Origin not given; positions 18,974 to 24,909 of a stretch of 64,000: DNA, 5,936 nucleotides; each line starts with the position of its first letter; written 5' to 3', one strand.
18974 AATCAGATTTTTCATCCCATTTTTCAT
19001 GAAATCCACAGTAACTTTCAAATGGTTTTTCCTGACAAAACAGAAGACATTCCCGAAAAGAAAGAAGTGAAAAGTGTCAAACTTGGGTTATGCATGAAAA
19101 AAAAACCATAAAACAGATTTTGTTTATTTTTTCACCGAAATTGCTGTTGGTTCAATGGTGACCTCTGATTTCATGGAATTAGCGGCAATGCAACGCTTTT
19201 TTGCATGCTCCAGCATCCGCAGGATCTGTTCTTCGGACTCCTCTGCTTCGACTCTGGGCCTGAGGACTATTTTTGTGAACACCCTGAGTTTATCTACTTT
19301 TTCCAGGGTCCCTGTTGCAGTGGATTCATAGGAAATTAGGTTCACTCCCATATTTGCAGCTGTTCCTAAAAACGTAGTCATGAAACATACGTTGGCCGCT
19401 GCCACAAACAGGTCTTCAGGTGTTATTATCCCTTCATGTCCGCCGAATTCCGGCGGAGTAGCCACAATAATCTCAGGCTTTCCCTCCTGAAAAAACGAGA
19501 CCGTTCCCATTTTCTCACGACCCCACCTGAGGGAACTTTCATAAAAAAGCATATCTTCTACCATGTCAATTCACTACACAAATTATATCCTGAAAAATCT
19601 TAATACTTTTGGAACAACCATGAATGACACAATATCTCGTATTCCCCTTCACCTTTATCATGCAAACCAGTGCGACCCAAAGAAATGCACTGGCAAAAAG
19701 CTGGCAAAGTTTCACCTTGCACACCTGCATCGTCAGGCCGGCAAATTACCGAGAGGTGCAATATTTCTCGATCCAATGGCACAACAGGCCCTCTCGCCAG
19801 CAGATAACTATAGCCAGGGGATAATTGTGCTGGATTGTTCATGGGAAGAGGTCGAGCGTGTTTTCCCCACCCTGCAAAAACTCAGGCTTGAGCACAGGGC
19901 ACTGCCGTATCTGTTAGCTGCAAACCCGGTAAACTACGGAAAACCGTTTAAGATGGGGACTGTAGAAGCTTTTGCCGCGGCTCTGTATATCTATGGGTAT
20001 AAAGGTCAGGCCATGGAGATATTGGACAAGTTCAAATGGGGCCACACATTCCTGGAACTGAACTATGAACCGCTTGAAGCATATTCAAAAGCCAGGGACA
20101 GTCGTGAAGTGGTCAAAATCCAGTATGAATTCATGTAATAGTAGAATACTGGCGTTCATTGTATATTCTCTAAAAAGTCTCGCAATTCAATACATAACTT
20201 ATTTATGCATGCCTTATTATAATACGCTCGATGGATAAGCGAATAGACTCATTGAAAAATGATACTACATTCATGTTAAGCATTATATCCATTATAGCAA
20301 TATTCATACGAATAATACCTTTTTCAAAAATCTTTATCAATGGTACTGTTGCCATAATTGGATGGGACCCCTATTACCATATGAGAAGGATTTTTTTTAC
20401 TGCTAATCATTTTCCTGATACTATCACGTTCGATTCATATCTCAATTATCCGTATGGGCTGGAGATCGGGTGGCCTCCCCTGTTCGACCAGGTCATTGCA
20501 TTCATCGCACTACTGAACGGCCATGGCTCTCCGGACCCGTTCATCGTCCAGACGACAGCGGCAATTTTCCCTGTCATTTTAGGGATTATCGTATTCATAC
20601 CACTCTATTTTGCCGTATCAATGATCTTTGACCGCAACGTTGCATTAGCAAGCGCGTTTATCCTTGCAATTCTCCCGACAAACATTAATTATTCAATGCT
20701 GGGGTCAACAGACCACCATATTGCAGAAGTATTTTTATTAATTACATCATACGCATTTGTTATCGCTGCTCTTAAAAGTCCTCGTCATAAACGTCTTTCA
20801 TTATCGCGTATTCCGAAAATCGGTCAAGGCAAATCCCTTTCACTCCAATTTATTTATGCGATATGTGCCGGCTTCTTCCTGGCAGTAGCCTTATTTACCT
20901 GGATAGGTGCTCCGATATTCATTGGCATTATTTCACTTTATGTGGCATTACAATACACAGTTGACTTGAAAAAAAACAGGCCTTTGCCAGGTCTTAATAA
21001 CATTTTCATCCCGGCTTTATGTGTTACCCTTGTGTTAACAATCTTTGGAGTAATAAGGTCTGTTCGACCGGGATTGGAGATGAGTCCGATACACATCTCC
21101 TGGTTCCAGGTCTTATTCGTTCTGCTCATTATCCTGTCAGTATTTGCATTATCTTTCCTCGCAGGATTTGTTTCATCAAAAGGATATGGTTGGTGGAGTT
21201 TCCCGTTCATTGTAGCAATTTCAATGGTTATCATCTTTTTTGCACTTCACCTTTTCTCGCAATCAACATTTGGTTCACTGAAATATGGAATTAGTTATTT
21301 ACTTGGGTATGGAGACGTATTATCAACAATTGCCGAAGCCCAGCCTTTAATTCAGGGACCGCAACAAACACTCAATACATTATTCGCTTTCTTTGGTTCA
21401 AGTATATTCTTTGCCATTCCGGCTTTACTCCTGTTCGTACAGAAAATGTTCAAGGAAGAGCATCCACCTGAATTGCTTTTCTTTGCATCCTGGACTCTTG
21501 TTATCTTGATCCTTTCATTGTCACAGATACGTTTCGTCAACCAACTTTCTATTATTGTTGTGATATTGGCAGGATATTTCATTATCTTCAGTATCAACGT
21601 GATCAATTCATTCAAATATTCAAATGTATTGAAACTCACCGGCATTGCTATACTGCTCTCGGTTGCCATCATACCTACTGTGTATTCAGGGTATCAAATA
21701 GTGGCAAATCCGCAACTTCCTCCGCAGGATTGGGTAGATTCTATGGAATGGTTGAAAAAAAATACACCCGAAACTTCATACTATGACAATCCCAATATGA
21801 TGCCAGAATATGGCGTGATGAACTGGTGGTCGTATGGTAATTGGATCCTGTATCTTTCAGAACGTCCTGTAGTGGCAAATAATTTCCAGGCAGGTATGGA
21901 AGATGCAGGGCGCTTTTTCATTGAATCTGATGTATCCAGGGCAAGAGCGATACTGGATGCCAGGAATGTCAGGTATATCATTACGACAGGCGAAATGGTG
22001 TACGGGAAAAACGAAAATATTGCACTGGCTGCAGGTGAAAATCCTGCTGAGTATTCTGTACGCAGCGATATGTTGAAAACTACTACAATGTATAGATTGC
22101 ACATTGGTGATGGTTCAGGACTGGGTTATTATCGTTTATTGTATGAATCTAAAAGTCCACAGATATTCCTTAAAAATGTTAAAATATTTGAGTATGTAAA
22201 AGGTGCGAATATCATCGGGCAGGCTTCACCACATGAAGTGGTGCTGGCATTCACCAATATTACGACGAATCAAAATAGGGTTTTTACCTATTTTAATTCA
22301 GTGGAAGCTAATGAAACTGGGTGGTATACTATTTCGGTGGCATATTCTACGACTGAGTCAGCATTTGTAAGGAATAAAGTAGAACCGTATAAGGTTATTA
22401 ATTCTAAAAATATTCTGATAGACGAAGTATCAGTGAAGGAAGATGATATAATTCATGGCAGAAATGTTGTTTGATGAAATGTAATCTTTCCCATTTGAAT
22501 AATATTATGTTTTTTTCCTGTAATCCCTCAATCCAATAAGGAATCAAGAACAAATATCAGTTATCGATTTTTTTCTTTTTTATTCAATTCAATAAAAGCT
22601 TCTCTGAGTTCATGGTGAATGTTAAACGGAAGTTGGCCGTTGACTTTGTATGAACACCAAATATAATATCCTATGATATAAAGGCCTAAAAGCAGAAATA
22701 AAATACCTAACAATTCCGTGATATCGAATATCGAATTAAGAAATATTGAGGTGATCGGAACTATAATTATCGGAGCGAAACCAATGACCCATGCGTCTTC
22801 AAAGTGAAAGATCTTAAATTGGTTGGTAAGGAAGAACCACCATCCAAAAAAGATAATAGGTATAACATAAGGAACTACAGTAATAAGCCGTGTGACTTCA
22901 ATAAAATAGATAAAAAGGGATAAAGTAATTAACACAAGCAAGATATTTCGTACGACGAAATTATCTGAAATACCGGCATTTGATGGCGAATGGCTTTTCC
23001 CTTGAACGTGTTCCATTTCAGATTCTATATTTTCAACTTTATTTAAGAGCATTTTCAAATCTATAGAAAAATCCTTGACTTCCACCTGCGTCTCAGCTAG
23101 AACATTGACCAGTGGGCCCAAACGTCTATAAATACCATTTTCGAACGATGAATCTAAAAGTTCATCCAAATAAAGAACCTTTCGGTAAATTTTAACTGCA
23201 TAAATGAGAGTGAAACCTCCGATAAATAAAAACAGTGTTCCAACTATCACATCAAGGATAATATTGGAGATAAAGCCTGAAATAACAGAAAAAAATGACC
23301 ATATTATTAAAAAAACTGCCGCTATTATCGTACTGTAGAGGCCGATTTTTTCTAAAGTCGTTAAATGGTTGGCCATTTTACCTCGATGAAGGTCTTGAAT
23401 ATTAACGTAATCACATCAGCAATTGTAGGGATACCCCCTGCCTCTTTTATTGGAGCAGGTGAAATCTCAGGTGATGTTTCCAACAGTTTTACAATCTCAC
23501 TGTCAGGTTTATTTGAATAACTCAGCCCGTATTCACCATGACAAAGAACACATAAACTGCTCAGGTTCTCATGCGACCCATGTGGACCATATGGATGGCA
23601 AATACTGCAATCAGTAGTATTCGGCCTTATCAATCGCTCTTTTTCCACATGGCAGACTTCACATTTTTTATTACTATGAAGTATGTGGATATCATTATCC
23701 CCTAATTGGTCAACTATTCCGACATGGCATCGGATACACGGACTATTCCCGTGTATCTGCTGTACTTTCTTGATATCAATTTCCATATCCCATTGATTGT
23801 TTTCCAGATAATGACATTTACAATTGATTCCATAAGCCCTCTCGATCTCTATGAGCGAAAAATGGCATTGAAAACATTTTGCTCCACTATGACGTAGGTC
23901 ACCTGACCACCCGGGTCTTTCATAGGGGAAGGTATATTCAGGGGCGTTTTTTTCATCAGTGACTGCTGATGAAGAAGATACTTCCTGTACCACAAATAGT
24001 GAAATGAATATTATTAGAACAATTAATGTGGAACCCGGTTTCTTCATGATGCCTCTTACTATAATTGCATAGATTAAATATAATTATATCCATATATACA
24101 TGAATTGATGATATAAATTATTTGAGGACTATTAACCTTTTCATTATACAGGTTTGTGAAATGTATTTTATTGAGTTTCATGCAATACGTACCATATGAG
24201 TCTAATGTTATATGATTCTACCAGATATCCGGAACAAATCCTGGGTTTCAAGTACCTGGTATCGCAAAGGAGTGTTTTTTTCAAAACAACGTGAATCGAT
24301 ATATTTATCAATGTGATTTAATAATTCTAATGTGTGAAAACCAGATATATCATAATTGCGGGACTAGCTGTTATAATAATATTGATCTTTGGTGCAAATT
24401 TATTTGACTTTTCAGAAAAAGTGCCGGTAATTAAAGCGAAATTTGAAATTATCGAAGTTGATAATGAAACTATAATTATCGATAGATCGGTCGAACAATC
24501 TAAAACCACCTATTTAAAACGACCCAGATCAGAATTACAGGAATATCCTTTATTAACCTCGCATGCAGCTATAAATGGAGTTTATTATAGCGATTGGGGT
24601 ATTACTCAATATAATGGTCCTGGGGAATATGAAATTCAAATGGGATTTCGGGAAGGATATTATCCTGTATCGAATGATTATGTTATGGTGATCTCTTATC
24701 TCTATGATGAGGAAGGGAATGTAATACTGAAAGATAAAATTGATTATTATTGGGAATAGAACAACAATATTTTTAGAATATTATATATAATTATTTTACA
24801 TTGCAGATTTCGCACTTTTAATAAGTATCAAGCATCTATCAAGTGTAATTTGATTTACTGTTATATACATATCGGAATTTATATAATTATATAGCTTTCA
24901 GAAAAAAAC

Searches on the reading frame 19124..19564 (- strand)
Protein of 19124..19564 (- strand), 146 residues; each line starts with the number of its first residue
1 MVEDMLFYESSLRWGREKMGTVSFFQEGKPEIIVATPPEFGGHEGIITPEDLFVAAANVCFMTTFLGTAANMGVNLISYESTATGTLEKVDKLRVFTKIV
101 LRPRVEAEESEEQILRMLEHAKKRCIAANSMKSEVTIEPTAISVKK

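Call 75: search_protein_families(library=pfam, proteins=[window:19124-19564:-], max_evalue=0.0001)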
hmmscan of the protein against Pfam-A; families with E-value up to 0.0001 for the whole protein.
window:19124-19564:- (146 aa): 1 family
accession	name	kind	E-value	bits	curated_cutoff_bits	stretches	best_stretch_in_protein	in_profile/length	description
PF02566.24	OsmC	-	1.1e-17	64.7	27.5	1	42-138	1-98/100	OsmC-like protein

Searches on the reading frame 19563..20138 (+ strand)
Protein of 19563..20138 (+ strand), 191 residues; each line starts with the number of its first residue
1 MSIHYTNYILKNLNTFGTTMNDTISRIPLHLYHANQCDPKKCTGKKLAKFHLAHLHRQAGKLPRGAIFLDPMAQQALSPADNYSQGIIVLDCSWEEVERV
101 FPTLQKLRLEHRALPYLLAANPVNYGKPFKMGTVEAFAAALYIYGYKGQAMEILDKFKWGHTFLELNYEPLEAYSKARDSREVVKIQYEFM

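Call 75: search_protein_families(library=pfam, proteins=[window:19563-20138:+], max_evalue=0.0001)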
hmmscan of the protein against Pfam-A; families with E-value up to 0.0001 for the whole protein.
window:19563-20138:+ (191 aa): 2 families
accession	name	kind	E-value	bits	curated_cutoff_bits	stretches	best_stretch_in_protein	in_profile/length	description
PF04034.18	Ribo_biogen_C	-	7.6e-46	155.4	29.9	1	67-191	1-127/127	Ribosome biogenesis protein, C-terminal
PF04068.21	Fer4_RLI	-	8.8e-11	41.8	23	1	28-58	2-32/35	Possible Fer4-like domain in RNase L inhibitor, RLI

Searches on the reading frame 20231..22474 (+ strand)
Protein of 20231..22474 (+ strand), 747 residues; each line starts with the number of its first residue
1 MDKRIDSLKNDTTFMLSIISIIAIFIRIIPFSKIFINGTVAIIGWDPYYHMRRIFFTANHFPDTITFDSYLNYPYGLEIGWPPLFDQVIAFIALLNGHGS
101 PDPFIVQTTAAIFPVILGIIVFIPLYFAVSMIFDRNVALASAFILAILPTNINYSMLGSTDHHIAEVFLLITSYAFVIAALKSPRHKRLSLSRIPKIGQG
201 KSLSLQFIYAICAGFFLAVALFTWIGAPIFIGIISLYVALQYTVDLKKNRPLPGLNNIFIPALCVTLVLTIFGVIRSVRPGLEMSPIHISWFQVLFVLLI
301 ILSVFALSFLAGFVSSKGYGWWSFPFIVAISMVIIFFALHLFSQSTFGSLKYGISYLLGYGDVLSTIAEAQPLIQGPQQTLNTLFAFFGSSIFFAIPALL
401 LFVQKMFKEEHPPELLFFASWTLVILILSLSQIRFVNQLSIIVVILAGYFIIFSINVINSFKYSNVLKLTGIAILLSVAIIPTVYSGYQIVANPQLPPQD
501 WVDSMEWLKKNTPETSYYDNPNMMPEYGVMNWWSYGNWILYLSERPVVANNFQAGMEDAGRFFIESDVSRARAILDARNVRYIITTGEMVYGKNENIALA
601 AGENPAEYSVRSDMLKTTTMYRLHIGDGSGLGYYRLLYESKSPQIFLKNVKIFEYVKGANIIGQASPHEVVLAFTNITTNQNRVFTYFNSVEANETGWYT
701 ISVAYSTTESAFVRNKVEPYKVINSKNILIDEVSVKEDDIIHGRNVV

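Call 75: search_protein_families(library=pfam, proteins=[window:20231-22474:+], max_evalue=0.0001)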
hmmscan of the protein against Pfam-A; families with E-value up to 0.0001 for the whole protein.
window:20231-22474:+ (747 aa): 3 families
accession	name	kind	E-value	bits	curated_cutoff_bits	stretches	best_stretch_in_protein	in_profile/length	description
PF22627.1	AglB_core-like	-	2e-22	80.1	27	1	499-589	2-110/111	AglB core domain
PF02516.20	STT3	-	2.4e-20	73.9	24.5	1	28-239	12-208/405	Oligosaccharyl transferase STT3, N-terminal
PF18079.6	AglB_L1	-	1.1e-15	58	23.6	1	658-746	1-87/87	Archaeal glycosylation protein B long peripheral domain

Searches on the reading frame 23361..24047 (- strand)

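Call 3: search_protein_families(library=pfam, proteins=[window:23361-24047:-], max_evalue=1)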
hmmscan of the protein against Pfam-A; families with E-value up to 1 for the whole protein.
window:23361-24047:- (228 aa): 3 families
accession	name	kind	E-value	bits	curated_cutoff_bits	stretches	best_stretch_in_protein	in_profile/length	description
PF14522.11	Cytochrome_C7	-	5.3e-05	23.4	24.8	1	98-151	9-66/67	Cytochrome c7 and related cytochrome c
PF02085.21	Cytochrom_CIII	-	0.0041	17.9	22.9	1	52-110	27-84/101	Class III cytochrome C family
PF14537.11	Cytochrom_c3_2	-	0.056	14.4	25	0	145-174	7-37/79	Cytochrome c3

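Call 4: search_protein_families(library=ncbifam, proteins=[window:23361-24047:-], max_evalue=1)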
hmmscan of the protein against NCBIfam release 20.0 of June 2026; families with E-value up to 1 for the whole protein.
window:23361-24047:- (228 aa): 0 families

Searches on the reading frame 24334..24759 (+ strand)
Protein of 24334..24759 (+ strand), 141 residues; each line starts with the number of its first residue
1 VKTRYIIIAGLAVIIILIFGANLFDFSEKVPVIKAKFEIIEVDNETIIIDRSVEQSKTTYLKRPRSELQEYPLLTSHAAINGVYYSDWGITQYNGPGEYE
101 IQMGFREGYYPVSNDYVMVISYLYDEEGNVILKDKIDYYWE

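Call 3: search_protein_families(library=pfam, proteins=[window:24334-24759:+], max_evalue=1)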
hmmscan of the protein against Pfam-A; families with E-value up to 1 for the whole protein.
window:24334-24759:+ (141 aa): 0 families

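Call 4: search_protein_families(library=ncbifam, proteins=[window:24334-24759:+], max_evalue=1)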
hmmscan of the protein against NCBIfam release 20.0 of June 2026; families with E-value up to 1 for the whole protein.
window:24334-24759:+ (141 aa): 0 families
